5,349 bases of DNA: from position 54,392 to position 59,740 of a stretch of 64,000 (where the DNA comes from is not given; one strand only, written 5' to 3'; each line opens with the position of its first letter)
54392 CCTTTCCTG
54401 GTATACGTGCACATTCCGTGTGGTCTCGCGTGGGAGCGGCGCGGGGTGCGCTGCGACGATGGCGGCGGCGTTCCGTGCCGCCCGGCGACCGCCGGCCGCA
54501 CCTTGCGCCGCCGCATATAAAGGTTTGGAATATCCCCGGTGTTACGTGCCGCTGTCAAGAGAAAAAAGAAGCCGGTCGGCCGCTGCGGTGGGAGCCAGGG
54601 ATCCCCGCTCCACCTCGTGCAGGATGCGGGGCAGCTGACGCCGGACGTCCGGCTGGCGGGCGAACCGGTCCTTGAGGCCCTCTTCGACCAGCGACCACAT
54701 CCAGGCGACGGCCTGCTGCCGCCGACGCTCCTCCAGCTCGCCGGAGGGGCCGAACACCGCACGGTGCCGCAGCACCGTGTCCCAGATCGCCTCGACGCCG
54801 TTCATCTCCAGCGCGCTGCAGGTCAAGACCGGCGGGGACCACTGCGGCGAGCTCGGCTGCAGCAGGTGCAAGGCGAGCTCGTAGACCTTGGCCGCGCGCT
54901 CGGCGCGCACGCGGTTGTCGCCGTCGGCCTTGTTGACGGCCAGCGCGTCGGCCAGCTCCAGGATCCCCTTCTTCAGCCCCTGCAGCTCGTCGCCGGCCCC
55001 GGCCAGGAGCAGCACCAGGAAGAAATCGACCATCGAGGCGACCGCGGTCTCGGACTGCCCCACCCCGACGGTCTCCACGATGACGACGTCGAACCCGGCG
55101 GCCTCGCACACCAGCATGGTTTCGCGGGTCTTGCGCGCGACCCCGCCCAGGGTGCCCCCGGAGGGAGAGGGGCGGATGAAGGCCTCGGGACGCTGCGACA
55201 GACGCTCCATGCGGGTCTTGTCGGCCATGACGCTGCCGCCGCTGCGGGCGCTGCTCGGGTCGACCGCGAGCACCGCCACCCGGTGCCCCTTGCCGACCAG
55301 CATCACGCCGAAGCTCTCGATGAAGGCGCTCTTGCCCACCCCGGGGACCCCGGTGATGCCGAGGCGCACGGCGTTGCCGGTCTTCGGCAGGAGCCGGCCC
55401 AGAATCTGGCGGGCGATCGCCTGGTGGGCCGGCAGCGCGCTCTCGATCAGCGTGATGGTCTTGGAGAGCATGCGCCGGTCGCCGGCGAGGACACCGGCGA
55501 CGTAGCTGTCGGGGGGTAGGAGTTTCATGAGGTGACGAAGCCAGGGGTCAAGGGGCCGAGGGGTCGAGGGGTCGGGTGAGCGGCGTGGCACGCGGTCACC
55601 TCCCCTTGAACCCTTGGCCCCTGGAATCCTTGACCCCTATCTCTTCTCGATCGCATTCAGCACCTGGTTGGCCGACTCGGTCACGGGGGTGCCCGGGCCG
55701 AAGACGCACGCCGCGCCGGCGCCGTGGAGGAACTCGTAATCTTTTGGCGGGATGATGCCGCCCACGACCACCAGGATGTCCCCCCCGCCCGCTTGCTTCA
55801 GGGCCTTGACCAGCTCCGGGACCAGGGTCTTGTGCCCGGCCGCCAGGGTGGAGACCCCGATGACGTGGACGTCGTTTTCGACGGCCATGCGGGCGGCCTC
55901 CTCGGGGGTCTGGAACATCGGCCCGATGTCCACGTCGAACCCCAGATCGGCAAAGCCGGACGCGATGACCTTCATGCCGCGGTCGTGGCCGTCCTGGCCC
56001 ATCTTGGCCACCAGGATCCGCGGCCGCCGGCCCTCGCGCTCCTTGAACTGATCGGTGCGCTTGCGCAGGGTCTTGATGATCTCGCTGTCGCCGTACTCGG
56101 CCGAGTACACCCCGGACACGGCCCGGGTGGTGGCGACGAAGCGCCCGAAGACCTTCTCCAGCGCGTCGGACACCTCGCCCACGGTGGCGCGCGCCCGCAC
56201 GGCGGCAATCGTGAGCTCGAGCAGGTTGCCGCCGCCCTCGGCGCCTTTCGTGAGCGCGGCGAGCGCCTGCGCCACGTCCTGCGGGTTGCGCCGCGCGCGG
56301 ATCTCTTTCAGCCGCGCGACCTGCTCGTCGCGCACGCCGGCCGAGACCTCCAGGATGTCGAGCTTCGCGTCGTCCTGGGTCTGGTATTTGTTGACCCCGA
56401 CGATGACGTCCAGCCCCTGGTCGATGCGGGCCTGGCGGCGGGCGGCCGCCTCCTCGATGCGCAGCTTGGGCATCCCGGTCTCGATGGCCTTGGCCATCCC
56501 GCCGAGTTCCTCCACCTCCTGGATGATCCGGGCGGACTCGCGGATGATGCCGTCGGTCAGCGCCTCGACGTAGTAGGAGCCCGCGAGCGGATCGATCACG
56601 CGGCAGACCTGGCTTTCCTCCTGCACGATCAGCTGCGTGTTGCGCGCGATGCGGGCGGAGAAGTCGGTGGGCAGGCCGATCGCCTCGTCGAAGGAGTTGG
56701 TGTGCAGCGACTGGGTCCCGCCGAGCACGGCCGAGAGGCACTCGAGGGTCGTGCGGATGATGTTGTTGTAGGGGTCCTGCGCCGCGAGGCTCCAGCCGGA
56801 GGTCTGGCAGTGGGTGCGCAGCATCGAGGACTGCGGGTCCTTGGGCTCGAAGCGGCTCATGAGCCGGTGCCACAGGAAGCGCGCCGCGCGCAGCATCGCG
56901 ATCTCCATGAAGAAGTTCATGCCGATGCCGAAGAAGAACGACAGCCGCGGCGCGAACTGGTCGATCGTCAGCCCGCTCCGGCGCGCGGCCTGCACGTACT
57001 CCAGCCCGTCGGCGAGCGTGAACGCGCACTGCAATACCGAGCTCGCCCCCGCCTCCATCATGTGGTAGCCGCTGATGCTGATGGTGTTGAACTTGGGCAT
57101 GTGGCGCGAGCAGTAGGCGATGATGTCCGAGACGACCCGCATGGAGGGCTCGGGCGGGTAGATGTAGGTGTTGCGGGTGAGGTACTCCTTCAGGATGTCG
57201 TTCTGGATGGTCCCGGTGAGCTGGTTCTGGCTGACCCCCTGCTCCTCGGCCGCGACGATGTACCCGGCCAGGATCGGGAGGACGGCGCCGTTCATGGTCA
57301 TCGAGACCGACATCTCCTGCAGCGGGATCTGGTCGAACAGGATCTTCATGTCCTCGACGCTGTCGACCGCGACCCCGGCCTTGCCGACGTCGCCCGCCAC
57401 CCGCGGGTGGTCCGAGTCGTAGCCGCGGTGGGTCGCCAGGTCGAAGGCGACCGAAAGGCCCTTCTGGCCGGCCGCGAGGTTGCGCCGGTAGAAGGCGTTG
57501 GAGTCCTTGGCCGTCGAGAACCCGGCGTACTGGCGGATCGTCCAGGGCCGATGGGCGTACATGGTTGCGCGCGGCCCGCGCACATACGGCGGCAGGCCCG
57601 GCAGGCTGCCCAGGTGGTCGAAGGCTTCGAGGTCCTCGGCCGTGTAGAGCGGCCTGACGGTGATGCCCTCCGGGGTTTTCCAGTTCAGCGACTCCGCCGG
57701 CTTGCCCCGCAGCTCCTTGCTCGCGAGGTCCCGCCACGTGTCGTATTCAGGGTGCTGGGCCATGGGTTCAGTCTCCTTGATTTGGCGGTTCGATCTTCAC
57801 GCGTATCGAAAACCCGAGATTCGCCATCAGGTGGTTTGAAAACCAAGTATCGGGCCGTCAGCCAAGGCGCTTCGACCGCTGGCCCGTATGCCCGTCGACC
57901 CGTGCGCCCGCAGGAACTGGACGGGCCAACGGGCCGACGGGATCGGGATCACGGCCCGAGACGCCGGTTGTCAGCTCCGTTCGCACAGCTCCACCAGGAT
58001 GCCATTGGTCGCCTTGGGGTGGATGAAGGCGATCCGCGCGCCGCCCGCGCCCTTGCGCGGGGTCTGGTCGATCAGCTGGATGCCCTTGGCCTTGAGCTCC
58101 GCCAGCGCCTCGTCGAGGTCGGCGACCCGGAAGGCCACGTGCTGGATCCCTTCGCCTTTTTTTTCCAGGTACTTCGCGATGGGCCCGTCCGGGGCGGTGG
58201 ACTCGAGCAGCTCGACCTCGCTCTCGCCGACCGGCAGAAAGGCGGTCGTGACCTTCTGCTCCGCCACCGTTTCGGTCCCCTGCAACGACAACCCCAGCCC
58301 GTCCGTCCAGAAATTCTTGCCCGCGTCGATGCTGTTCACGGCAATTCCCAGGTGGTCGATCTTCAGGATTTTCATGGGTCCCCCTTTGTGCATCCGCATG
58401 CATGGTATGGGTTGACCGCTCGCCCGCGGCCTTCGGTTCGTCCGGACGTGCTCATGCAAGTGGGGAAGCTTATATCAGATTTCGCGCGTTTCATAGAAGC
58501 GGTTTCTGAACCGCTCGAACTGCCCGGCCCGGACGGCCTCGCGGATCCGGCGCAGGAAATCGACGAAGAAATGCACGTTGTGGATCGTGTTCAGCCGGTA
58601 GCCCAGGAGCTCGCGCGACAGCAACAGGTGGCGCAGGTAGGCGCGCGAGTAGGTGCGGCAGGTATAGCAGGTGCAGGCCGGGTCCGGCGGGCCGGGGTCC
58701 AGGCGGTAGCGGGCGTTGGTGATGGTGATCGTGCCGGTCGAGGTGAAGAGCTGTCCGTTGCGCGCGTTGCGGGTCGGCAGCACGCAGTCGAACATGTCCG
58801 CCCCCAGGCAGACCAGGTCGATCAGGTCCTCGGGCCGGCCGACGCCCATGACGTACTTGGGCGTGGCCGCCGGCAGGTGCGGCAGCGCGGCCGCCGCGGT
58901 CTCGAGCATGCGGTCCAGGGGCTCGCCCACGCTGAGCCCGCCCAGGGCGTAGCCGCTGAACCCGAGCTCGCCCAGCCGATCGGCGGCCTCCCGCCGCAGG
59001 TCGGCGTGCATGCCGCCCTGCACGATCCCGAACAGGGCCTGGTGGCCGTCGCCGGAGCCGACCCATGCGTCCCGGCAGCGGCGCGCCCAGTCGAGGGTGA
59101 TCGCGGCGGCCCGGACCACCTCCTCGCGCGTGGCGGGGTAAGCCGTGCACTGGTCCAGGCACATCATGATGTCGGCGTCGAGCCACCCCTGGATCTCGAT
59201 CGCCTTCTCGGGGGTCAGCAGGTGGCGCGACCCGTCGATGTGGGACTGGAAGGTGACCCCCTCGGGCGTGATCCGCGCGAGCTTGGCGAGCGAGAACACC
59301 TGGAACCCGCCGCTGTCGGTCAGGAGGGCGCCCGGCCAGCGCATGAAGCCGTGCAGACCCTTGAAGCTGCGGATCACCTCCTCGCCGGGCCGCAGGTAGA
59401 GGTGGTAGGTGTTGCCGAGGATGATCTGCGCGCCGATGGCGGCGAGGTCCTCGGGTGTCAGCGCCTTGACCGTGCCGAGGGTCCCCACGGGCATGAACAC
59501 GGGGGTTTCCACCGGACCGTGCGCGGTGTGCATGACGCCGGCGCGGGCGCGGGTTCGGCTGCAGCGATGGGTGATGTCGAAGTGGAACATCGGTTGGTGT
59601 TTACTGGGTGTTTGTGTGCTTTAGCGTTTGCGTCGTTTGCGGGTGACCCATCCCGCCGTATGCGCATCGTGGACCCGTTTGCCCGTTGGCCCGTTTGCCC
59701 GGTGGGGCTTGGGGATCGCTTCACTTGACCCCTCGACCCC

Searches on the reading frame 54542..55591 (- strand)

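Call 44: search_protein_families(library=pfam, proteins=[window:54542-55591:-], max_evalue=0.00001)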
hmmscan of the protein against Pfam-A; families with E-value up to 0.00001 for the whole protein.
window:54542-55591:- (349 aa): 1 family
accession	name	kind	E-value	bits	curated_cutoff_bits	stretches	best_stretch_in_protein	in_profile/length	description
PF03308.22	MeaB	-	2.8e-113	377.9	23.1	1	42-313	1-271/273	Methylmalonyl Co-A mutase-associated GTPase MeaB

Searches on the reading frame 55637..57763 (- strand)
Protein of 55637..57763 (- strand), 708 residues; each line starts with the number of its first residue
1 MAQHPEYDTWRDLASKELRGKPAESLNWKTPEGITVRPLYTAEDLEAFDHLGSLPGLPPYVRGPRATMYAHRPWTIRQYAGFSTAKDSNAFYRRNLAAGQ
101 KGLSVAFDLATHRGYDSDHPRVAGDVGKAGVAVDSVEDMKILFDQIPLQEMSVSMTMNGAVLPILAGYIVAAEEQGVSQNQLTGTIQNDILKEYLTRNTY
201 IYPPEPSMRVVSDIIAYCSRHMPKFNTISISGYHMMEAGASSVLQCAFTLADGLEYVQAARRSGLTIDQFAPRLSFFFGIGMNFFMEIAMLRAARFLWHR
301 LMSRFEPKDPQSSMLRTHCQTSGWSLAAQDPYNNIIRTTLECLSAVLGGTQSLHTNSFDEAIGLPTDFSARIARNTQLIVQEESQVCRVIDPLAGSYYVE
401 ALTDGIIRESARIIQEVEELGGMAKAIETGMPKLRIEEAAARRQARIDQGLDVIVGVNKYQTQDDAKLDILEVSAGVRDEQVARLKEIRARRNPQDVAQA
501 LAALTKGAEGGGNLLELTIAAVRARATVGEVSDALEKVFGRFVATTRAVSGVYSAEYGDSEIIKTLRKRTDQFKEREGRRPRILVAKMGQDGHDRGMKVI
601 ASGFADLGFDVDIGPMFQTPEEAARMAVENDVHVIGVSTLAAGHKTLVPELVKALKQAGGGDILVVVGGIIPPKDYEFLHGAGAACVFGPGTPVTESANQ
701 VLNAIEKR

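Call 44: search_protein_families(library=pfam, proteins=[window:55637-57763:-], max_evalue=0.00001)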
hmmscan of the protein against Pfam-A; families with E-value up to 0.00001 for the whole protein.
window:55637-57763:- (708 aa): 2 families
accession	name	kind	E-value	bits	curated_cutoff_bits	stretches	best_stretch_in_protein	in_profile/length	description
PF01642.28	MM_CoA_mutase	-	3.3e-234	778.6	22.1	1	29-540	1-512/512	Methylmalonyl-CoA mutase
PF02310.24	B12-binding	-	3.6e-21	75.7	32.1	1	582-694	2-116/121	B12 binding domain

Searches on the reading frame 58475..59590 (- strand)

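Call 44: search_protein_families(library=pfam, proteins=[window:58475-59590:-], max_evalue=0.00001)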
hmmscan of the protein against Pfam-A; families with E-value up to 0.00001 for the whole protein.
window:58475-59590:- (371 aa): 1 family
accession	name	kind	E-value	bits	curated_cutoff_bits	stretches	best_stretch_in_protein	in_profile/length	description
PF01702.25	TGT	-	3.1e-154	513.8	26.3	1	14-369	2-355/357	Queuine tRNA-ribosyltransferase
